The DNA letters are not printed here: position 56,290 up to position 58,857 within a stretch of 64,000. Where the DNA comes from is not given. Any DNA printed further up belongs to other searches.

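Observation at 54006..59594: Short C-x-E glycyl radical enzyme in a carbohydrate-type locus with no activating enzyme nearby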

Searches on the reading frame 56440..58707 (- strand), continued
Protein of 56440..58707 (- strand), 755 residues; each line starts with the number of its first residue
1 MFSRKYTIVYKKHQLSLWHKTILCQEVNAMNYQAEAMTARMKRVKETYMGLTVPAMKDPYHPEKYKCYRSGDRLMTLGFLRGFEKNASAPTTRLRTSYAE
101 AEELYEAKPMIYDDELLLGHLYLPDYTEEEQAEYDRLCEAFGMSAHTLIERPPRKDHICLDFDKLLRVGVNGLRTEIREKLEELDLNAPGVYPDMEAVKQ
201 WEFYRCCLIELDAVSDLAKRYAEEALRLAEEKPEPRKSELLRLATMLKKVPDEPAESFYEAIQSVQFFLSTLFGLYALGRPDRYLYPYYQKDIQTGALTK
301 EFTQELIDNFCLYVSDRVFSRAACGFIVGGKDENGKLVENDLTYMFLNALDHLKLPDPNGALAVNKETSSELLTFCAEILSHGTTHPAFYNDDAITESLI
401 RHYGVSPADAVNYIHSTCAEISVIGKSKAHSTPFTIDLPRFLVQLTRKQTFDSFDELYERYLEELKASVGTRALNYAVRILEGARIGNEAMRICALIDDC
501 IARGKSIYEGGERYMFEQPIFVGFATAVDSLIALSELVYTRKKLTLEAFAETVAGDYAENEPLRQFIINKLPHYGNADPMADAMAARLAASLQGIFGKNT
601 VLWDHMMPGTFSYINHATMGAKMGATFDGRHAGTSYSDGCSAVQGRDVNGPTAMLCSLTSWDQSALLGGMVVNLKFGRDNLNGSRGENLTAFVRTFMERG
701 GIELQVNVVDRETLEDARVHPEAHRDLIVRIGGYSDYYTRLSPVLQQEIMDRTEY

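Call 14: find_related_loci(query=window:56440-58623:-, collection=genome_contigs, flank=10000)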
Query window:56440-58623:- (727 aa) in genome_contigs; peptide patterns used: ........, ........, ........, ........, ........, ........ (x = any residue, [..] = any of these).
108 stretches matched a pattern; 79 encode a relative of the query (tblastn E <= 1e-3); 79 distinct loci.
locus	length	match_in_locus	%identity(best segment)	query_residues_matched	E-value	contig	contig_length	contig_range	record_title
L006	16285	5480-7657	80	2-727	0e+0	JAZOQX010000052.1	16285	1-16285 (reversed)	MAG: Eubacteriales bacterium isolate T1900045564_YK20190258.MAGScoT_cleanbin_000019 SGB_7928_k141_1454964, whole genome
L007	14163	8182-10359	72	2-727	0e+0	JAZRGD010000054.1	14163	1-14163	MAG: Eubacteriales bacterium isolate T1900045493_YK20190187.MAGScoT_cleanbin_000007 SGB_7392_k141_1745524, whole genome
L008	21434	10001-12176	79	2-727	0e+0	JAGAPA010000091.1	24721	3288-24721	MAG: Clostridia bacterium isolate RGIG8643 Water_deer_Cecum.Co__c1464654, whole genome shotgun sequence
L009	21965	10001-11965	38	68-727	5e-137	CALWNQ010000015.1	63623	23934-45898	MAG: uncultured Clostridia bacterium isolate BRZ_CE__bin104 genome assembly, contig: BRZ_CE__NODE_808_length_63623_cov_6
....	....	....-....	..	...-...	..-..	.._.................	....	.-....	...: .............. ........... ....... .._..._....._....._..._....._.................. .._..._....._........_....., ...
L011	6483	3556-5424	31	129-727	8e-91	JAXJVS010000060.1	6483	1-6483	MAG: Bacilli bacterium isolate DOME_MAG_5827 5827_C0402_k141_205229, whole genome shotgun sequence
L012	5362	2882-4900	32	129-726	7e-90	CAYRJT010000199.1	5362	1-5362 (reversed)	MAG TPA_asm: uncultured Lachnospiraceae bacterium isolate SRP192927_co1_119 genome assembly, contig: NODE_43955_length_5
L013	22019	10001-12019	32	129-726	1e-89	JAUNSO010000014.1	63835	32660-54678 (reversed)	MAG: bacterium isolate S4R_St_43 NODE_140_length_63835_cov_22.070351, whole genome shotgun sequence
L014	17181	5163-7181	32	129-726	3e-89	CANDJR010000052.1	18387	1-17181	MAG TPA_asm: uncultured Eubacterium sp. isolate ERR6760115_bin.40_metawrap_v1.3_MAG genome assembly, contig: ERZ12802917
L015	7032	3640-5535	33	129-727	2e-89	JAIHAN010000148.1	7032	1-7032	MAG: Peptococcaceae bacterium isolate M1_7_4_bin.22 scaffold_2693, whole genome shotgun sequence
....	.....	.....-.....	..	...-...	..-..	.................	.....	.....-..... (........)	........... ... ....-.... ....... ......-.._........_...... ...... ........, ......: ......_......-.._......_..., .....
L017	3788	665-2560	32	129-727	6e-87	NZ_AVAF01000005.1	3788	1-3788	MAG: Thermoanaerobacter sp. A7A NODE_122_length_3748_cov_124.824974, whole genome shotgun sequence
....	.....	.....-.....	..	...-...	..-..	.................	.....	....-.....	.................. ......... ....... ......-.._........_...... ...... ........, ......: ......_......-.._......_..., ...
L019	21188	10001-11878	31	125-727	5e-85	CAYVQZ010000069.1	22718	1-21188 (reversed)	MAG TPA_asm: uncultured bacterium isolate binchicken_co17_451 genome assembly, contig: NODE_5843_length_22718_cov_27.360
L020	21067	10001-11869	30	129-727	1e-84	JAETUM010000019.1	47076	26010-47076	MAG: Candidatus Stoquefichus sp. isolate S9_Bin2 scaffold_823, whole genome shotgun sequence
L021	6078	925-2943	31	129-726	6e-85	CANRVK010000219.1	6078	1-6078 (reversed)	MAG TPA_asm: uncultured Eubacteriaceae bacterium isolate SRR15730550_bin.21_metawrap_v1.3_MAG genome assembly, contig: N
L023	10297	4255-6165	31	129-727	1e-83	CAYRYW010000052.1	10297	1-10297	MAG TPA_asm: uncultured Dehalococcoidales bacterium isolate binchicken_co334_379 genome assembly, contig: NODE_12059_len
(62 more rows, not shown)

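Call 22: find_encoding_contigs(protein=P0109, flank=10000, max_places=1)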
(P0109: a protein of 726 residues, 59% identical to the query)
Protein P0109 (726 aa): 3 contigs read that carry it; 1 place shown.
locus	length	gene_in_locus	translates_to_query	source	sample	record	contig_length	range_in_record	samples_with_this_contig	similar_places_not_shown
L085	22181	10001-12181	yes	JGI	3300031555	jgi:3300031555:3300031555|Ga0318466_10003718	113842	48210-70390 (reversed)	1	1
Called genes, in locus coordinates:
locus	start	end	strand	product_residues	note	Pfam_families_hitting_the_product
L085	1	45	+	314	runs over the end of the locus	PF00535:Glycos_transf_2, PF13641:Glyco_tranf_2_3 (weak)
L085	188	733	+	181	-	PF02482:Ribosomal_S30AE, PF16321:Ribosom_S30AE_C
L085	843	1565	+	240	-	PF00899:ThiF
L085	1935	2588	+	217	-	PF00395:SLH (faint)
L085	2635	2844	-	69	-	-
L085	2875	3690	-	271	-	PF01728:FtsJ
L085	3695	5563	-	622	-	PF13292:DXP_synthase_N, PF00456:Transketolase_N (weak), PF02779:Transket_pyr, PF02780:Transketolase_C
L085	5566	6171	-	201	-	-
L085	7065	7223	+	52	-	PF00301:Rubredoxin, PF21349:RUBY_RBDX (faint)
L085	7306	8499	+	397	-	PF00753:Lactamase_B, PF19583:ODP, PF00258:Flavodoxin_1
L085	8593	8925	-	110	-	-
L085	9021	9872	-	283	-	PF00165:HTH_AraC, PF12833:HTH_18, PF00165:HTH_AraC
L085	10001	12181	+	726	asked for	PF02901:PFL-like, PF01228:Gly_radical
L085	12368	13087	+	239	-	PF04055:Radical_SAM, PF13353:Fer4_12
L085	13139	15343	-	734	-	PF00295:Glyco_hydro_28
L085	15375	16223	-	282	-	-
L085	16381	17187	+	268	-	PF10114:PocR, PF12833:HTH_18, PF00165:HTH_AraC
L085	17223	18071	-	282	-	PF02311:AraC_binding, PF00165:HTH_AraC (faint), PF12833:HTH_18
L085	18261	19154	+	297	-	PF00892:EamA (weak)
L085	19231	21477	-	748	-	PF02901:PFL-like, PF01228:Gly_radical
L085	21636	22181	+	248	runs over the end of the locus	PF12833:HTH_18, PF00165:HTH_AraC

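Call 23: find_encoding_contigs(protein=P0081, flank=10000, max_places=1)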
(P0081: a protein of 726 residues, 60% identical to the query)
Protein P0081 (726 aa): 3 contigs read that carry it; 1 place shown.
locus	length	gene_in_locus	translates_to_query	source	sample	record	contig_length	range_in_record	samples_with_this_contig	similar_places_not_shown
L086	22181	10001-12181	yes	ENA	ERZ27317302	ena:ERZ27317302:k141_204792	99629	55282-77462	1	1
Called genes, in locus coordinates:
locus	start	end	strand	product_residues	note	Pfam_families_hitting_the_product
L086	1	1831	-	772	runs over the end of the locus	PF13187:Fer4_9 (faint), PF12838:Fer4_7 (faint), PF13237:Fer4_10 (faint)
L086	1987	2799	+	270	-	PF12833:HTH_18, PF00165:HTH_AraC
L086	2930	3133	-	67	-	-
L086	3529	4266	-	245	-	PF01171:ATP_bind_3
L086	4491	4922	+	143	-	PF00572:Ribosomal_L13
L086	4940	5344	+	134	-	PF00380:Ribosomal_S9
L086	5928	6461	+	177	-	PF00583:Acetyltransf_1 (weak), PF13673:Acetyltransf_10 (weak), PF13508:Acetyltransf_7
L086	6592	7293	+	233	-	PF12844:HTH_19, PF13560:HTH_31, PF01381:HTH_3, PF07022:Phage_CI_repr (weak)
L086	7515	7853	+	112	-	-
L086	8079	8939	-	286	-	-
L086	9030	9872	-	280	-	PF00165:HTH_AraC, PF12833:HTH_18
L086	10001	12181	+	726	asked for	PF02901:PFL-like, PF01228:Gly_radical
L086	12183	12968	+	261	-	PF13353:Fer4_12 (weak), PF04055:Radical_SAM, PF00037:Fer4 (weak), PF12837:Fer4_6 (weak), PF13353:Fer4_12 (weak)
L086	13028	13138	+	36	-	-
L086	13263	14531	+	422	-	PF00999:Na_H_Exchanger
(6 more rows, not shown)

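Call 24: find_encoding_contigs(protein=P0018, flank=10000, max_places=1)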
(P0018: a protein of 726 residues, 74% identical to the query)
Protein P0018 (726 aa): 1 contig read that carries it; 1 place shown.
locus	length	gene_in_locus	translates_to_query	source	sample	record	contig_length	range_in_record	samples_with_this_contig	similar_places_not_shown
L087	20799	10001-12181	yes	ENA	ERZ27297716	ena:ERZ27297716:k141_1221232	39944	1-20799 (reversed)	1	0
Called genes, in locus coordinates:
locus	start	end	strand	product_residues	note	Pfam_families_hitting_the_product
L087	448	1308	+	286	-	PF07833:Cu_amine_oxidN1, PF07486:Hydrolase_2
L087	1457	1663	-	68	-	-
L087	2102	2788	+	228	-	PF01259:SAICAR_synt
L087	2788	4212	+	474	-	PF13537:GATase_7, PF00156:Pribosyltran (weak)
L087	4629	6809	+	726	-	PF02901:PFL-like, PF01228:Gly_radical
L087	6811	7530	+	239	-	PF00106:adh_short, PF08659:KR, PF13561:adh_short_C2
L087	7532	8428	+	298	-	PF13353:Fer4_12, PF04055:Radical_SAM, PF00037:Fer4 (weak), PF12838:Fer4_7, PF13187:Fer4_9, PF13237:Fer4_10, PF14697:Fer4_21 (weak), PF25160:LdpA_Fe-S-bd (weak), +3 more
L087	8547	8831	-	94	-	-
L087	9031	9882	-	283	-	PF00165:HTH_AraC, PF12833:HTH_18, PF00165:HTH_AraC (weak)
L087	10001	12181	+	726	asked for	PF02901:PFL-like, PF01228:Gly_radical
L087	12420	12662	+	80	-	PF02604:PhdYeFM_antitox (weak)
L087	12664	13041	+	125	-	PF02661:Fic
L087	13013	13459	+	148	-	-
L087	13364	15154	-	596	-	-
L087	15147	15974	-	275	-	PF13580:SIS_2, PF22198:GKRP_SIS_2, PF22645:GKRP_SIS_N, PF01380:SIS (weak)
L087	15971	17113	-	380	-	PF01381:HTH_3, PF12844:HTH_19 (weak), PF13443:HTH_26 (faint), PF13560:HTH_31, PF01869:BcrAD_BadFG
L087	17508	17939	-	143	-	-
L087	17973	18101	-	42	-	-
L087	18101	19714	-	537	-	PF00295:Glyco_hydro_28, PF13229:Beta_helix (faint)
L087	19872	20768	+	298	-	PF12833:HTH_18, PF00165:HTH_AraC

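Call 34: predict_structure(alignment_id=A1)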
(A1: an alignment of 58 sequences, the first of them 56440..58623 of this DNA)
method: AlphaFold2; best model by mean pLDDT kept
length: 727 residues; sequences in the alignment: 58
mean_pLDDT: 89.6   pTM: 0.91
mean pLDDT of the five models: 89.6, 88.0, 87.8, 86.9, 86.0
residues with pLDDT >= 90: 463; 70-90: 223; 50-70: 38; < 50: 3
segments of 3 or more residues with pLDDT < 50: none
pLDDT, mean of each block of 10 residues (from residue 1): 84 94 80 76 82 95 95 94 93 84 95 85 81 96 98 95 90 97 98 98 96 98 98 97 87 96 98 97 75 67 96 97 83 92 94 88 94 94 82 87 88 96 96 96 93 88 93 94 87 91 97 95 96 94 90 95 89 89 75 92 86 66 87 84 81 82 93 89 91 87 74 80 74
secondary structure, 60 per line:
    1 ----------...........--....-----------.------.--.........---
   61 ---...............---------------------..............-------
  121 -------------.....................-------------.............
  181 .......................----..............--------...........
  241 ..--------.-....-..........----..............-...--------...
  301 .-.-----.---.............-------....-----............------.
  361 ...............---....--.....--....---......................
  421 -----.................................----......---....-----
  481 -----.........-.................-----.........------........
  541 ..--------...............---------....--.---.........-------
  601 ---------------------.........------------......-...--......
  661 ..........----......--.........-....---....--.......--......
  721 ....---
elements in order (helices of 4 or more, strands of 3 or more residues): H11-21 H24-27 H49-57 H64-78 H100-113 H134-154 H168-203 H208-221 H230-242 H253-256 H258-267 H272-285 E298-301 H313-325 E333-336 H342-353 E360-363 H364-375 H379-382 E385-389 E392-395 E399-409 H410-420 H426-458 H463-468 H472-475 E486-494 H496-512 H518-526 H533-542 H551-565 H585-593 H622-630 E643-648 H655-670 E675-680 H683-691 H693-696 E700-703 E706-709 H715-724

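Call 38: fold_search(model_id=the predicted structure, library=pdb)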
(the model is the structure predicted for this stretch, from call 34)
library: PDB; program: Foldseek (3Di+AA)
matches with E <= 10: 311; with E <= 0.001: 75
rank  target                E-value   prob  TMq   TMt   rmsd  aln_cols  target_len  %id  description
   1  5i2g_B                3.8e-44  1.00  0.86  0.79   4.4       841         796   26  1,2-propanediol Dehydration in Roseburia inulinivorans; Structural Basis for Substrate and Enantiomer Selectivity (released 2016-06-01)
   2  1r8w_A                4.5e-44  1.00  0.87  0.81   4.0       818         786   26  Native structure of the B12-independent glycerol dehydratase from clostridium butyricum (released 2004-06-01)
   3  5i2g_A                5.4e-44  1.00  0.87  0.80   3.9       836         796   26  1,2-propanediol Dehydration in Roseburia inulinivorans; Structural Basis for Substrate and Enantiomer Selectivity (released 2016-06-01)
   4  5i2a_A                2.0e-43  1.00  0.88  0.77   3.7       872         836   25  1,2-propanediol Dehydration in Roseburia inulinivorans; Structural Basis for Substrate and Enantiomer Selectivity (released 2016-06-01)
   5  5fau_A                3.0e-43  1.00  0.87  0.80   3.8       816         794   25  wild-type choline TMA lyase in complex with choline (released 2016-09-28)
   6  6vue_B                4.7e-43  1.00  0.87  0.80   3.9       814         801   24  wild-type choline TMA lyase in complex with 1-methyl-1,2,3,6-tetrahydropyridin-3-ol (released 2020-11-04)
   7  6nd3_D                6.4e-43  1.00  0.88  0.80   3.7       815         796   24  wild-type choline TMA lyase in complex with betaine aldehyde (released 2019-01-16)
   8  6vue_A                6.7e-43  1.00  0.87  0.79   3.8       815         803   24  wild-type choline TMA lyase in complex with 1-methyl-1,2,3,6-tetrahydropyridin-3-ol (released 2020-11-04)
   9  6xs4_A                1.0e-42  1.00  0.87  0.78   3.8       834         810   25  Crystal structure of glycyl radical enzyme ECL_02896 from Enterobacter cloacae subsp. cloacae (released 2020-08-12)
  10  6vxc_A                1.3e-42  1.00  0.87  0.80   4.6       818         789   24  Crystal structure of hydroxyproline dehydratase (HypD) from Clostridioides difficile (released 2020-04-08)
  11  5faw_A                1.6e-42  1.00  0.87  0.79   4.0       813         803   24  T502A mutant of choline TMA-lyase (released 2016-09-28)
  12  5fay_A                1.8e-42  1.00  0.88  0.80   3.9       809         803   25  Y208F mutant of choline TMA-lyase (released 2016-09-28)
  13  5i2a_B                1.8e-42  1.00  0.87  0.76   3.8       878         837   25  1,2-propanediol Dehydration in Roseburia inulinivorans; Structural Basis for Substrate and Enantiomer Selectivity (released 2016-06-01)
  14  9rco_A                1.8e-42  1.00  0.87  0.80   3.9       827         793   25  1,2-propanediol dehydratase with 0.1 % glycerol additive (released 2025-06-11)
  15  9rcp_B                2.9e-42  1.00  0.87  0.80   3.9       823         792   25  1,2-propanediol dehydratase with 0.1 % 1,3-propanediol additive (released 2025-06-11)
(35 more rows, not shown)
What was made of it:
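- On Glycyl radical enzyme superfamily (PFL-like, IPR004184): AF2 model pLDDT 89.6, TM 0.83-0.88 to GRE structures (calls 34, 38).
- Confident GRE-fold model (calls 34, 38).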
